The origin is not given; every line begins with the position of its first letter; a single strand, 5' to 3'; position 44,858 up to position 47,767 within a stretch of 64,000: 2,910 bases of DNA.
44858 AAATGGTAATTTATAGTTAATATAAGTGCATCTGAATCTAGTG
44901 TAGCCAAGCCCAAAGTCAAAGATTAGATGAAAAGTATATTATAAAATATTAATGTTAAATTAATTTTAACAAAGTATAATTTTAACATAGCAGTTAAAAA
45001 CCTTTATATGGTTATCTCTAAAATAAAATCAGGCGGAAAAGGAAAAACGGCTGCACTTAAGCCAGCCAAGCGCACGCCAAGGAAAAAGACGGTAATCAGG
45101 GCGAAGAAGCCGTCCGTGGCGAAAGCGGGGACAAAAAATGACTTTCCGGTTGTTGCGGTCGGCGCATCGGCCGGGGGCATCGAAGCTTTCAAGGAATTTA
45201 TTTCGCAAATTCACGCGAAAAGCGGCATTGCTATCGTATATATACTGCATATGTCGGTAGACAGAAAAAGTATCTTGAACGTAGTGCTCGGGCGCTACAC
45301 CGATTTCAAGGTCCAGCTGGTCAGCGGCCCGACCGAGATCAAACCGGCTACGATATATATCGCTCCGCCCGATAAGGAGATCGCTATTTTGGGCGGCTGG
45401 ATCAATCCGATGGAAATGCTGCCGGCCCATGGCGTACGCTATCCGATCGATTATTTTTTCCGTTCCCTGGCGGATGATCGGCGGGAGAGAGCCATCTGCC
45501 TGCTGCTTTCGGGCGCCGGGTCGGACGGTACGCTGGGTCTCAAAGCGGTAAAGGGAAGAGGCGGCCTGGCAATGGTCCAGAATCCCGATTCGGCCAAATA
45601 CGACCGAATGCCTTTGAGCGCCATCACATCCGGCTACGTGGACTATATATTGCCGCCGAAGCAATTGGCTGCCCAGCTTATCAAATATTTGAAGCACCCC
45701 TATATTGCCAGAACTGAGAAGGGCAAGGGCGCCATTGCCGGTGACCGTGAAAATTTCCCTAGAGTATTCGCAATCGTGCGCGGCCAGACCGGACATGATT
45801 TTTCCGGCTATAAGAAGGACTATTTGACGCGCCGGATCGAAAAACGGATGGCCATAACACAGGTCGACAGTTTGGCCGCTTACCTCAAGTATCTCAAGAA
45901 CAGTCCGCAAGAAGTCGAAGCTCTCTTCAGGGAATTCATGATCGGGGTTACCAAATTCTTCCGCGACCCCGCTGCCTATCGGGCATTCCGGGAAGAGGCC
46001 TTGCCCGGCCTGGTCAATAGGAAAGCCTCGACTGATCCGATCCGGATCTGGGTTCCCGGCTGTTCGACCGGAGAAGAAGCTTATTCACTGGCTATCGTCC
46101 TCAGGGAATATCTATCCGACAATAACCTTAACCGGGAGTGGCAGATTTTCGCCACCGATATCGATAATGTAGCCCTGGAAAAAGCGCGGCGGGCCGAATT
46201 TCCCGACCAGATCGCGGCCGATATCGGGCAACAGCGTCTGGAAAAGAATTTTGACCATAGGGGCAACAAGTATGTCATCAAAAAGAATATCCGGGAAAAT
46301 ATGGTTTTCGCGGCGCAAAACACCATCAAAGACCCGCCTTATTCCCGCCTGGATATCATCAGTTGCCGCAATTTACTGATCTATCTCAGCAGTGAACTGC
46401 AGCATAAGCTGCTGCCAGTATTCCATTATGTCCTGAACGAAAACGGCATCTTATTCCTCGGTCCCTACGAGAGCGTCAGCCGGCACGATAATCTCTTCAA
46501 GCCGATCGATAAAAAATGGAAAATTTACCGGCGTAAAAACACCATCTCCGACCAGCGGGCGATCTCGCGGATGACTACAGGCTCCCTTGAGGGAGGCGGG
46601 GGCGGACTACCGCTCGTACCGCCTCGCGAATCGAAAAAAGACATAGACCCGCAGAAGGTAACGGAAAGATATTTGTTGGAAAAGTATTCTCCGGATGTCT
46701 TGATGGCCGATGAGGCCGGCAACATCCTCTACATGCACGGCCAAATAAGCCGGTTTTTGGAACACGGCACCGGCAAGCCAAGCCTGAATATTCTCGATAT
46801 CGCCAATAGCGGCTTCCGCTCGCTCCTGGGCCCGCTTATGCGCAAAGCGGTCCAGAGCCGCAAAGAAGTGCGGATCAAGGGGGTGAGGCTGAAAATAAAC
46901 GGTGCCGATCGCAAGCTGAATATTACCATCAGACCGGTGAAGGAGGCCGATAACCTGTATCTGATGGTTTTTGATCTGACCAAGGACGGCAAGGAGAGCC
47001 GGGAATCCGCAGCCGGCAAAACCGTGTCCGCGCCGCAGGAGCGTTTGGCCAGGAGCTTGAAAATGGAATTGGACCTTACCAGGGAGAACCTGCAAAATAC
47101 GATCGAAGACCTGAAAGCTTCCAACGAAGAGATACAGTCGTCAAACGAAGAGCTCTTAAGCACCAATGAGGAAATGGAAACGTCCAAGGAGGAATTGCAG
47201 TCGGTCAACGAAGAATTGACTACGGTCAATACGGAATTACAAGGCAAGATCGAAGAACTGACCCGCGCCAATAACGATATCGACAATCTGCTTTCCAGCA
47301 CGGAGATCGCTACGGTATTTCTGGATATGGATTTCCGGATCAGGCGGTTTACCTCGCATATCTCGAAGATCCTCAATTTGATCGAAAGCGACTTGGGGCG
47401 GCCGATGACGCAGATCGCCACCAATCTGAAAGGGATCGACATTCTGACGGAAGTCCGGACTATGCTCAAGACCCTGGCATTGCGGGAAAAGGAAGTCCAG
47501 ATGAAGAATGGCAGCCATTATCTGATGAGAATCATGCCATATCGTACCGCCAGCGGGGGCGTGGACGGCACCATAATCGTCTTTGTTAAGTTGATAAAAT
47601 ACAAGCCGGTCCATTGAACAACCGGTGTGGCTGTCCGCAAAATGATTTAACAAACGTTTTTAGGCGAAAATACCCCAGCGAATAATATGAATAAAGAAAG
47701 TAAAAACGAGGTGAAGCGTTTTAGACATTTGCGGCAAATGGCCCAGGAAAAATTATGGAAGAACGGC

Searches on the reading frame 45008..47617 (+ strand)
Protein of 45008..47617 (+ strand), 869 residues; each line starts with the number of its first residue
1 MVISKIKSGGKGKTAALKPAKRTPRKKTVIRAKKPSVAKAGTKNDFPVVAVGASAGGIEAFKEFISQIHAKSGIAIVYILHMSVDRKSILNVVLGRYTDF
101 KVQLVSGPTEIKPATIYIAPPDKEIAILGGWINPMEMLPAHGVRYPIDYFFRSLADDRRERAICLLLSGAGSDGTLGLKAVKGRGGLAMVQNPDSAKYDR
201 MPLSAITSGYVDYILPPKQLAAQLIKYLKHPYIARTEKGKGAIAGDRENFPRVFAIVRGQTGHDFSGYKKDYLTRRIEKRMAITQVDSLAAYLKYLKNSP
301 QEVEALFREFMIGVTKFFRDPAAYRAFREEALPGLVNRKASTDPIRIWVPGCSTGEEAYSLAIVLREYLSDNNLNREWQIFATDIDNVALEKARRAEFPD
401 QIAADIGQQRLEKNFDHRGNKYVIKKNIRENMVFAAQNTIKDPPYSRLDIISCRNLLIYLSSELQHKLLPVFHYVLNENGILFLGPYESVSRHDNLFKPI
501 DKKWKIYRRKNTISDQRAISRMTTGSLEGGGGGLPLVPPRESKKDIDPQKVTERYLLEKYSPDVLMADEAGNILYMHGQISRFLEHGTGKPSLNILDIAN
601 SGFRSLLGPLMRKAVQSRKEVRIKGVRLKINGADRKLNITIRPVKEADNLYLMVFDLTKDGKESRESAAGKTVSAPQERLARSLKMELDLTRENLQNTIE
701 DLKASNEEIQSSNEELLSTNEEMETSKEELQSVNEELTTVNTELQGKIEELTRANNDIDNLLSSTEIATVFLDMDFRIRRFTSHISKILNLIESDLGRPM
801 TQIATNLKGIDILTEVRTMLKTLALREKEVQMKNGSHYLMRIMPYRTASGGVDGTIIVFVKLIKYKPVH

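Call 82: search_protein_families(library=pfam, proteins=[window:45008-47617:+], max_evalue=0.00001)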
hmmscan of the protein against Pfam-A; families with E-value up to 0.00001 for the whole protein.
window:45008-47617:+ (869 aa): 4 families
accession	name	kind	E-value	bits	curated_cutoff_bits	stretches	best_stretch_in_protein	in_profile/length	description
PF01739.24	CheR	-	3.1e-48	164.3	27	1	314-505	2-194/195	CheR methyltransferase, SAM binding domain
PF01339.22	CheB_methylest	-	6.8e-48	163.1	24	1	49-224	1-174/174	CheB methylesterase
PF13596.12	PAS_10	-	3.1e-25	89.3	22.1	1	758-860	1-103/106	PAS domain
PF03705.20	CheR_N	-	4.1e-17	62.1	27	1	249-300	2-53/53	CheR methyltransferase, all-alpha domain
